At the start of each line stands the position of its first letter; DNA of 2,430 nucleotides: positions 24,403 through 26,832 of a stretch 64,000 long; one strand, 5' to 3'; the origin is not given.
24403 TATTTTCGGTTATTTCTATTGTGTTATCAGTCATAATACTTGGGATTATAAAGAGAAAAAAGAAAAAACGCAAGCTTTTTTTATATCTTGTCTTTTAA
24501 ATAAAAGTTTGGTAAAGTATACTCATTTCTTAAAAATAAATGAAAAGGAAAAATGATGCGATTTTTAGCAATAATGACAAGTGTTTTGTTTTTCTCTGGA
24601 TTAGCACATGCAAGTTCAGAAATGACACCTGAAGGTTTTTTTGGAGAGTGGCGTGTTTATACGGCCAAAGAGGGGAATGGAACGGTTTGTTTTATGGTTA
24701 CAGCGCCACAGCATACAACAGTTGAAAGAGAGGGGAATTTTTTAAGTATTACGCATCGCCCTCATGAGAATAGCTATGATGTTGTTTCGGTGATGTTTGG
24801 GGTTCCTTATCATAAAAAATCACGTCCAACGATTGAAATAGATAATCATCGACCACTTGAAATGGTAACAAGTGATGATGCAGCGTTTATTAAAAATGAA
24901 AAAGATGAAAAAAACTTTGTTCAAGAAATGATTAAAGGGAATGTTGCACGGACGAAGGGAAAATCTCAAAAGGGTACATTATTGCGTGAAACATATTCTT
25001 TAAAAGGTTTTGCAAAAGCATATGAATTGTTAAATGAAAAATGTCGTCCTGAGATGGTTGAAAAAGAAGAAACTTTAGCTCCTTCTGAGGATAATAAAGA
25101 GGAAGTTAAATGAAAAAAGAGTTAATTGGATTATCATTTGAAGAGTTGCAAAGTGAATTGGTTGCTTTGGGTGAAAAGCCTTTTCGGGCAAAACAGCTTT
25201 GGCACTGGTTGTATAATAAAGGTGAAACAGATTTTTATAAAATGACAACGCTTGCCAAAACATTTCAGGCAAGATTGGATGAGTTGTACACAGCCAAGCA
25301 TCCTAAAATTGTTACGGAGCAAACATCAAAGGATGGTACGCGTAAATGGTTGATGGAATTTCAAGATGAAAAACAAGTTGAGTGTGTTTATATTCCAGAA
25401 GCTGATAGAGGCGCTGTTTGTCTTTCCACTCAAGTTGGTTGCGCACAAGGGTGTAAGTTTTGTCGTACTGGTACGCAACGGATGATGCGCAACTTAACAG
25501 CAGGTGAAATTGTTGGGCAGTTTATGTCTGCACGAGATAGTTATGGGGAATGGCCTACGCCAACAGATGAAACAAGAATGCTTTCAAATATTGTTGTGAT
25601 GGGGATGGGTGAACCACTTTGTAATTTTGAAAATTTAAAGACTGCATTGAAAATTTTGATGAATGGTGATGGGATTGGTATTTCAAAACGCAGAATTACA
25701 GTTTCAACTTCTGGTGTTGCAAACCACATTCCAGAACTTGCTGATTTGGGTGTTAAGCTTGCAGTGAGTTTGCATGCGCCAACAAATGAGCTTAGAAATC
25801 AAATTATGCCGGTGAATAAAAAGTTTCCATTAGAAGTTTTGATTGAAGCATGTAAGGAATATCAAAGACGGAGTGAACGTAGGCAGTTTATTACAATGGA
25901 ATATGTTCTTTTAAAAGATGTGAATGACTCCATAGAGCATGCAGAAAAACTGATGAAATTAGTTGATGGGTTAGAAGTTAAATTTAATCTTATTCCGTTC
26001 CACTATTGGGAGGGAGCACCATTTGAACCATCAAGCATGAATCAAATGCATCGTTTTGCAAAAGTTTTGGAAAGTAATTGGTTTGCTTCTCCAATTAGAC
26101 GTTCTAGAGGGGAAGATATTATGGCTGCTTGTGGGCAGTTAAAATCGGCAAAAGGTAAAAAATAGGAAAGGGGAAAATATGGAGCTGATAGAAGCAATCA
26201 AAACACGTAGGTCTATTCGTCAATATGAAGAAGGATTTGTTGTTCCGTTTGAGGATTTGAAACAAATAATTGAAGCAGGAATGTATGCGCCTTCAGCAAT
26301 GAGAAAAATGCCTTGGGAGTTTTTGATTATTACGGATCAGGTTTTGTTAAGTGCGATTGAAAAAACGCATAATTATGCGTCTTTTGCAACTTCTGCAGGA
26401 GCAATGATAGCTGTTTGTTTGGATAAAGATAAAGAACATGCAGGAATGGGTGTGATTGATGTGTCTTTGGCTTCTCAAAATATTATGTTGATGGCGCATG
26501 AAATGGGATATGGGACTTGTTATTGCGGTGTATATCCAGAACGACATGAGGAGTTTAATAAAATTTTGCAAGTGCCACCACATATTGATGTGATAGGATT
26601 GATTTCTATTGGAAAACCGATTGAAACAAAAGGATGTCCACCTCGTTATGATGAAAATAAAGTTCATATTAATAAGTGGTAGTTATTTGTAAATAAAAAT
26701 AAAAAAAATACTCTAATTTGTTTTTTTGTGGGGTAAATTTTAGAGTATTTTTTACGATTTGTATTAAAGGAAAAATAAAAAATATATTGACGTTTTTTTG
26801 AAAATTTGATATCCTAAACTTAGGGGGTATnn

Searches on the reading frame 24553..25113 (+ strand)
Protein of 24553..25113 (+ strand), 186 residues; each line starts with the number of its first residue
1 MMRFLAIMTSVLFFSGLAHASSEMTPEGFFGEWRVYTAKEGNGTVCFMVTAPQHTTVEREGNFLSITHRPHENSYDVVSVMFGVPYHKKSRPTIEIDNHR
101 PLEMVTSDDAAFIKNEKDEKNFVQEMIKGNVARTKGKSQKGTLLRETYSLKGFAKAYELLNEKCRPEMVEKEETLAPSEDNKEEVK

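Call 82: search_protein_families(library=pfam, proteins=[window:24553-25113:+], max_evalue=0.001)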
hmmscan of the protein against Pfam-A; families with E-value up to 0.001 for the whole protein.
window:24553-25113:+ (186 aa): 1 family
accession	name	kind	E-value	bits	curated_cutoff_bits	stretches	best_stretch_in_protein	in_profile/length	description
PF06776.18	IalB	-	4.3e-06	27.3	22.1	1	33-160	1-130/131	Invasion associated locus B (IalB) protein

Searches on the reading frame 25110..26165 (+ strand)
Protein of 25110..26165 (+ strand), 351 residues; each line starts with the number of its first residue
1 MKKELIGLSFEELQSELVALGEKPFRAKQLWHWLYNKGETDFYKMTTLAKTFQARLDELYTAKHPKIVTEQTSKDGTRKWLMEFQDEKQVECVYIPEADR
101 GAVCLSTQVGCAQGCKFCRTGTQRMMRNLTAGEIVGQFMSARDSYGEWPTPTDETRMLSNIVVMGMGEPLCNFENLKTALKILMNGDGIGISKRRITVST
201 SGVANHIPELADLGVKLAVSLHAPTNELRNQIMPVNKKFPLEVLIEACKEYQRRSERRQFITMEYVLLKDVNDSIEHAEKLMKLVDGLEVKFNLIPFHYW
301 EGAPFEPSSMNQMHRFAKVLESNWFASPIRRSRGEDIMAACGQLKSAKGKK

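Call 82: search_protein_families(library=pfam, proteins=[window:25110-26165:+], max_evalue=0.001)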
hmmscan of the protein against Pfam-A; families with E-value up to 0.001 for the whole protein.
window:25110-26165:+ (351 aa): 2 families
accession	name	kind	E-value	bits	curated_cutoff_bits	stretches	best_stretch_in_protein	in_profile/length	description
PF21016.3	RlmN_N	-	1.5e-16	60.3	24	1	4-59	2-57/60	Ribosomal RNA large subunit methyltransferase N-terminal domain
PF04055.27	Radical_SAM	-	1.1e-13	52.2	29.5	1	106-278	2-162/166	Radical SAM superfamily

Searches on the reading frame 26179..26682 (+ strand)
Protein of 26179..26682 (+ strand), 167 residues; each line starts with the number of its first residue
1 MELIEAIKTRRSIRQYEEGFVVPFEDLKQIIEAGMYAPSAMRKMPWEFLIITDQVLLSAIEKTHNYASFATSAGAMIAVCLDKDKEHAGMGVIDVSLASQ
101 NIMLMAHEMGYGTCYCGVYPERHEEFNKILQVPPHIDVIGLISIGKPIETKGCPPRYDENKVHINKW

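Call 83: search_protein_families(library=pfam, proteins=[window:26179-26682:+], max_evalue=0.001)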
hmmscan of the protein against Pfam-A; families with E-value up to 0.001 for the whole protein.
window:26179-26682:+ (167 aa): 2 families
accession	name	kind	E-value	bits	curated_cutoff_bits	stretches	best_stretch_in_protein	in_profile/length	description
PF00881.29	Nitroreductase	-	8.5e-26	91.6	23.5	2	7-59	1-52/167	Nitroreductase family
PF14512.11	TM1586_NiRdase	-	5.1e-12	46.3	27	1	25-57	158-191/215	Putative TM nitroreductase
